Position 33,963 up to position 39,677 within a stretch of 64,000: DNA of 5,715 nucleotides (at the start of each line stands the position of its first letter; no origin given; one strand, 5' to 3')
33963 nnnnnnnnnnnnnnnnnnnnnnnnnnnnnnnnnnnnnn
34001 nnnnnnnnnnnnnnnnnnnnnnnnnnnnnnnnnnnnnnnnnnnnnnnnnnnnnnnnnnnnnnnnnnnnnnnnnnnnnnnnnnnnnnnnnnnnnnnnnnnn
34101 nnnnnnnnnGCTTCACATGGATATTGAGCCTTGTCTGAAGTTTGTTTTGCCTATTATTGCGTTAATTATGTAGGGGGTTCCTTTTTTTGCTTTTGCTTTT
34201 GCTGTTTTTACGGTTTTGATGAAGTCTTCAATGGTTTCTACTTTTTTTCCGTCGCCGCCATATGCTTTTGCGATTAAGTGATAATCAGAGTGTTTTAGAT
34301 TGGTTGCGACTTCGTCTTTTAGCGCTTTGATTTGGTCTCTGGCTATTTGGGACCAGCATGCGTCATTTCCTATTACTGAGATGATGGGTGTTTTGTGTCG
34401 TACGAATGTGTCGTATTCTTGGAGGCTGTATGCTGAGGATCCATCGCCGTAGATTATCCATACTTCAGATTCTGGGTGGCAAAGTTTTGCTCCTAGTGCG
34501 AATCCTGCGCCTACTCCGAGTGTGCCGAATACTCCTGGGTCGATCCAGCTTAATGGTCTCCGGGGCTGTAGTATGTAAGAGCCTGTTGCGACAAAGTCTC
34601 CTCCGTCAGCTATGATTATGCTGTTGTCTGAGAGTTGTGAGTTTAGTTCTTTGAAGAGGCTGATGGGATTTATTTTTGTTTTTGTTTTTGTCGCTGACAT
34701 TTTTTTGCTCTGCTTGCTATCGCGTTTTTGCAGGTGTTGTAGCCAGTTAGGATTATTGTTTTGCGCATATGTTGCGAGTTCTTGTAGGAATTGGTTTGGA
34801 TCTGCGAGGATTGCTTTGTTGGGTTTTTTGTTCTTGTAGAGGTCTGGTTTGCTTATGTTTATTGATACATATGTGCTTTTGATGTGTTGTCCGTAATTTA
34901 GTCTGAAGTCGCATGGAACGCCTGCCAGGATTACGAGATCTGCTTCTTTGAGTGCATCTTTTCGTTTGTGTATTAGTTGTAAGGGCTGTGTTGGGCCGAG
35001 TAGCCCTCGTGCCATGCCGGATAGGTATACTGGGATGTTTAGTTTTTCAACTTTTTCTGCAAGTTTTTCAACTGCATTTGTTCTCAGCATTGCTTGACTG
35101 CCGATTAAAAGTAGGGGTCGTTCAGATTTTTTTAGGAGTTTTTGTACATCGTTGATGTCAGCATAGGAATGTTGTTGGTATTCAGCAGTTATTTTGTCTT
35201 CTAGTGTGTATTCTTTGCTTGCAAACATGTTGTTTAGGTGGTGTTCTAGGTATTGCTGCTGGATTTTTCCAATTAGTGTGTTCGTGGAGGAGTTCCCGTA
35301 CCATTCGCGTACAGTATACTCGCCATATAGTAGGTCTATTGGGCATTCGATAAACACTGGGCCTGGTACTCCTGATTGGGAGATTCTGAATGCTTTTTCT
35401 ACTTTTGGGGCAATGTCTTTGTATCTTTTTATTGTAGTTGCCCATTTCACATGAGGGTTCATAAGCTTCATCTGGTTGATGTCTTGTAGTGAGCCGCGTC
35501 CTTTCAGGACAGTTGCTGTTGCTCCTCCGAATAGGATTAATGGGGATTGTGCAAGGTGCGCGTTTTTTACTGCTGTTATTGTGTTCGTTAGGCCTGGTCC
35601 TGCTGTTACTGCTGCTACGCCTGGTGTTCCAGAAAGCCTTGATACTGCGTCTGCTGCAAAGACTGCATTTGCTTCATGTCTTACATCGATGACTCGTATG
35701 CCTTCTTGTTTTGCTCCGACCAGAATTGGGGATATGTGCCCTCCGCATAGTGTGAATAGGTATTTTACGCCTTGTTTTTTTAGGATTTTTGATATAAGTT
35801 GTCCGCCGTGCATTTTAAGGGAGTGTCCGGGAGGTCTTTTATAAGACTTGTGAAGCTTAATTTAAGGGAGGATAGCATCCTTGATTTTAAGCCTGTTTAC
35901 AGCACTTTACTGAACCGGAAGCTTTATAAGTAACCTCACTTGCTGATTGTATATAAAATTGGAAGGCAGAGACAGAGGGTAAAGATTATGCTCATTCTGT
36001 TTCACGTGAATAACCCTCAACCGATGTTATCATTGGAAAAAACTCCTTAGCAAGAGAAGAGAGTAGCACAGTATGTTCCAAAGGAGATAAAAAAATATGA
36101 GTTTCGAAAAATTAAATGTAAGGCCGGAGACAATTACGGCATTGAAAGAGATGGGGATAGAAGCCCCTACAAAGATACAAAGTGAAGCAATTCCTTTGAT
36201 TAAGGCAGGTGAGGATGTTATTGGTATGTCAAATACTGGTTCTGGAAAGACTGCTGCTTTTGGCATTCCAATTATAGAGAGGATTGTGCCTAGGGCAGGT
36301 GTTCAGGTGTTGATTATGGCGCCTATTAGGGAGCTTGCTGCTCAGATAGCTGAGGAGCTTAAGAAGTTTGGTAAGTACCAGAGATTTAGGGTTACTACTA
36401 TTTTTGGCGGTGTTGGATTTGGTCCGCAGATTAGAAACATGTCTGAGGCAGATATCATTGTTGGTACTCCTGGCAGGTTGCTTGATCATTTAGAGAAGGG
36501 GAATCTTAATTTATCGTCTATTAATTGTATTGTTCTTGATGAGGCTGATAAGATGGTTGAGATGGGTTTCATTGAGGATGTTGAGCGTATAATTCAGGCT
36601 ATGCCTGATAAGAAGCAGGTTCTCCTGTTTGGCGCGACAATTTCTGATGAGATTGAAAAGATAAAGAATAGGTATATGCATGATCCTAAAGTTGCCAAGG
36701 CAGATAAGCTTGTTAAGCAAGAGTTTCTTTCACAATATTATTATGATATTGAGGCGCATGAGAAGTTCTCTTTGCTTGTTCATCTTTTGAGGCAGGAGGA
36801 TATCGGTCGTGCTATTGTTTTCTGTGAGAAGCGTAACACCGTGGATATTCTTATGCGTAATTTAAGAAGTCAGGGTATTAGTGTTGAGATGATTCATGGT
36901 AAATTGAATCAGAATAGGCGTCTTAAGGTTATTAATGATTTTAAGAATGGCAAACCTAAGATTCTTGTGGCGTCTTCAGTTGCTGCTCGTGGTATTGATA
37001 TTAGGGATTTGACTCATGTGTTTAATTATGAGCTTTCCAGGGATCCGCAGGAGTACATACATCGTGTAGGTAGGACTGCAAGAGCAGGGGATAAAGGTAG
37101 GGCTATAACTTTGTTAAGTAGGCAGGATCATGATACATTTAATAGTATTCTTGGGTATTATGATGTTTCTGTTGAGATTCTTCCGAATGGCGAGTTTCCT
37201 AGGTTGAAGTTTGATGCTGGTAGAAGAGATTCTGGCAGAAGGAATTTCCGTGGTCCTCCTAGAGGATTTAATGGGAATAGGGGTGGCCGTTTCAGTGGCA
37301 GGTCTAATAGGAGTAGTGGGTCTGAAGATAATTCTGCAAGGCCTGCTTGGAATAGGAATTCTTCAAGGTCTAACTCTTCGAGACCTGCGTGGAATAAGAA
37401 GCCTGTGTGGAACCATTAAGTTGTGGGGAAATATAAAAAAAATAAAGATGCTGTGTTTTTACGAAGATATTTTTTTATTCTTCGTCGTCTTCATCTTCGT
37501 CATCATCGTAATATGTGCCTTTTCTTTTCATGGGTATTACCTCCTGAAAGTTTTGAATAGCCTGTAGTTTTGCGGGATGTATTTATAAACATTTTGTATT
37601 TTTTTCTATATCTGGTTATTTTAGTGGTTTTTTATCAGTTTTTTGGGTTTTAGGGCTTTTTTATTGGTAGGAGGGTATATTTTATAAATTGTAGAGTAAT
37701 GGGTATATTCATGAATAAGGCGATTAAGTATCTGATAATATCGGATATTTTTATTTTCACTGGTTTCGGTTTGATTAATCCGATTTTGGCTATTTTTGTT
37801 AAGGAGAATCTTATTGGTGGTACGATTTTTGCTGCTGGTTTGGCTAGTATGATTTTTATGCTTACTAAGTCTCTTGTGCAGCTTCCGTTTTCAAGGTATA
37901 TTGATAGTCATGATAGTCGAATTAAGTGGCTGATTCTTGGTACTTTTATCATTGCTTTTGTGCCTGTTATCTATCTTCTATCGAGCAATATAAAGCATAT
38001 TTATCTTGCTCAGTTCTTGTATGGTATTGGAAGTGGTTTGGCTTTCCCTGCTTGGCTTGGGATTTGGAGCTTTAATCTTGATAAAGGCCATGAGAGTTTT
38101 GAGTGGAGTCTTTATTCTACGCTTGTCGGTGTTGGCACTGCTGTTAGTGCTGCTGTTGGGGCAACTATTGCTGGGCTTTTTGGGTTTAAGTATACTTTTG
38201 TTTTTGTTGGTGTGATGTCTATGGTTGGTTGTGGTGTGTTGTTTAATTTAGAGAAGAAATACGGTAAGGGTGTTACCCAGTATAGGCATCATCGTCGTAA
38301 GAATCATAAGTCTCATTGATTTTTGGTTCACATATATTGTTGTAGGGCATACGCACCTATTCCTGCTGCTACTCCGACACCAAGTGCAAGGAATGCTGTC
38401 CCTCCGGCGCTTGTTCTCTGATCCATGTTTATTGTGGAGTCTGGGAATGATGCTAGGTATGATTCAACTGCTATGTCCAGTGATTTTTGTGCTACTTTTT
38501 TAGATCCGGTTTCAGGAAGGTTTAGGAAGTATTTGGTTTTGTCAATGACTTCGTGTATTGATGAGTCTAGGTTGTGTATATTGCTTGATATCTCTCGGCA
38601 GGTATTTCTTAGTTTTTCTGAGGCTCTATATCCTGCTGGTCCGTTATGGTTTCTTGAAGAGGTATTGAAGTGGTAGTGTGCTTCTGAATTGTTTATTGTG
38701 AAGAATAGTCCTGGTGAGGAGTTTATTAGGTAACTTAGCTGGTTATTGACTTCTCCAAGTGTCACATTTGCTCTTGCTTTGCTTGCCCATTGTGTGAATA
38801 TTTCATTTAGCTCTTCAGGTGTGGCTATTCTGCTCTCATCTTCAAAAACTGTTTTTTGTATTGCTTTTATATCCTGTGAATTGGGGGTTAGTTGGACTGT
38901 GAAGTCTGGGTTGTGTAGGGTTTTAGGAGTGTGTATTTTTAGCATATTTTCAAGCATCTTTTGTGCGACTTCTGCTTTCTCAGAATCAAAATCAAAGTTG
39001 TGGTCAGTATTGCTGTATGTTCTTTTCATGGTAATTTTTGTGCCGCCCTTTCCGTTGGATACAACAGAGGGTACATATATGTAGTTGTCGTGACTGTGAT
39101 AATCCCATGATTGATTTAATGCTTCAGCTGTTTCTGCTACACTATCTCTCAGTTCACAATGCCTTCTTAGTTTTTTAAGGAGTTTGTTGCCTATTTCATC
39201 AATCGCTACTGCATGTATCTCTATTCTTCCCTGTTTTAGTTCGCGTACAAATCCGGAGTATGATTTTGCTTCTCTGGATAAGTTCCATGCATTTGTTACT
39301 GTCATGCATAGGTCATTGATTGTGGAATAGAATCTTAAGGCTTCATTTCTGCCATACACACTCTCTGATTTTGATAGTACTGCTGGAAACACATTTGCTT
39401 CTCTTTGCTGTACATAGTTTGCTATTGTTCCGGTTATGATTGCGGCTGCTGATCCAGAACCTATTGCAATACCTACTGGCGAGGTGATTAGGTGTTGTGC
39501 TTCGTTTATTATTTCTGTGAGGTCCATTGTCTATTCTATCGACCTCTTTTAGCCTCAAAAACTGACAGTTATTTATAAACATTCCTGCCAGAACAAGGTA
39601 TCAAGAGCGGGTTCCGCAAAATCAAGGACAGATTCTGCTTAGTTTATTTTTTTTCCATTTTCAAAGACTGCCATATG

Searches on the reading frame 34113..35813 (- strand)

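Call 10: search_protein_families(library=pfam, proteins=[window:34113-35813:-])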
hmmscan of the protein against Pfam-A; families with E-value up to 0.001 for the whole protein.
window:34113-35813:- (566 aa): 4 families
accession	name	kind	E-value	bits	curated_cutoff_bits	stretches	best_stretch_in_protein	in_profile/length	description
PF02776.23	TPP_enzyme_N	-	3.3e-35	120.9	26.8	1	1-116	1-118/119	Thiamine pyrophosphate enzyme, N-terminal TPP binding domain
PF02775.26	TPP_enzyme_C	-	2.4e-29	102.5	21.9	1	405-550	3-149/151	Thiamine pyrophosphate enzyme, C-terminal TPP binding domain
PF00205.28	TPP_enzyme_M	-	7.9e-21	74.6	30.4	1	220-346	1-137/137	Thiamine pyrophosphate enzyme, central domain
PF02552.22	CO_dh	-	0.0006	20.1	21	0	220-290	25-94/168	CO dehydrogenase beta subunit/acetyl-CoA synthase epsilon subunit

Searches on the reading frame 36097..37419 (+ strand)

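Call 10: search_protein_families(library=pfam, proteins=[window:36097-37419:+])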
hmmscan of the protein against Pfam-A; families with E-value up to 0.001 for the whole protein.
window:36097-37419:+ (440 aa): 4 families
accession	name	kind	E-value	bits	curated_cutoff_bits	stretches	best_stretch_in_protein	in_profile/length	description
PF00270.35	DEAD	-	1.8e-48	164.9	26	1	25-188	1-166/167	DEAD/DEAH box helicase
PF00271.37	Helicase_C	-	7.6e-33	113.5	23.5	1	222-331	1-110/110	Helicase conserved C-terminal domain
PF04851.21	ResIII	-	4e-09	37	22.5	1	41-183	26-163/164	Type III restriction enzyme, res subunit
PF14617.12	CMS1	-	0.00034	20.5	35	0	116-149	174-207/250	U3-containing 90S pre-ribosomal complex subunit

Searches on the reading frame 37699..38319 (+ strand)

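Call 42: search_protein_families(library=pfam, proteins=[window:37699-38319:+])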
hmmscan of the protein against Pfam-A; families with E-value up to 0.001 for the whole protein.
window:37699-38319:+ (206 aa): 1 family
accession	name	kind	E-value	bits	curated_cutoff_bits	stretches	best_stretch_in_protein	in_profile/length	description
PF07690.21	MFS_1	-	5.2e-23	81.9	33.4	1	14-194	3-184/347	Major Facilitator Superfamily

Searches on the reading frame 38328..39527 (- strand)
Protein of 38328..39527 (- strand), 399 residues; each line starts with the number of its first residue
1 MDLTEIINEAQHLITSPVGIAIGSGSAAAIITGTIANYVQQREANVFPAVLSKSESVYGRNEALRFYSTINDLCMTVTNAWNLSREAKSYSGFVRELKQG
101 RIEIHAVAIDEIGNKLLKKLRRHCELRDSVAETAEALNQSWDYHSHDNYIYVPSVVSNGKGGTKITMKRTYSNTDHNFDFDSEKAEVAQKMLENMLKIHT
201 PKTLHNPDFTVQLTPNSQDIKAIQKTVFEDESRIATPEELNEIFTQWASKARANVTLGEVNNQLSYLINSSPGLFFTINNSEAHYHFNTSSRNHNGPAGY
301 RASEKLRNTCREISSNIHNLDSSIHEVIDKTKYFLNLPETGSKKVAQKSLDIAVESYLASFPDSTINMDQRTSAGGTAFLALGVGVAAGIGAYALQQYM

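Call 10: search_protein_families(library=pfam, proteins=[window:38328-39527:-])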
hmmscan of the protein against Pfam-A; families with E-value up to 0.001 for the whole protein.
window:38328-39527:- (399 aa): 0 families

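Call 12: search_protein_families(library=pfam, proteins=[window:38328-39527:-], max_evalue=0.1)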
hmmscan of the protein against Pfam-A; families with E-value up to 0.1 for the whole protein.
window:38328-39527:- (399 aa): 2 families
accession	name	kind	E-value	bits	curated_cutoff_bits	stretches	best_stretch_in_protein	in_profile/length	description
PF05042.19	Caleosin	-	0.075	13.4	27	0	198-264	53-119/170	Caleosin related protein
PF08702.15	Fib_alpha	-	0.094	13.3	29.9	0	256-325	36-105/143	Fibrinogen alpha/beta chain family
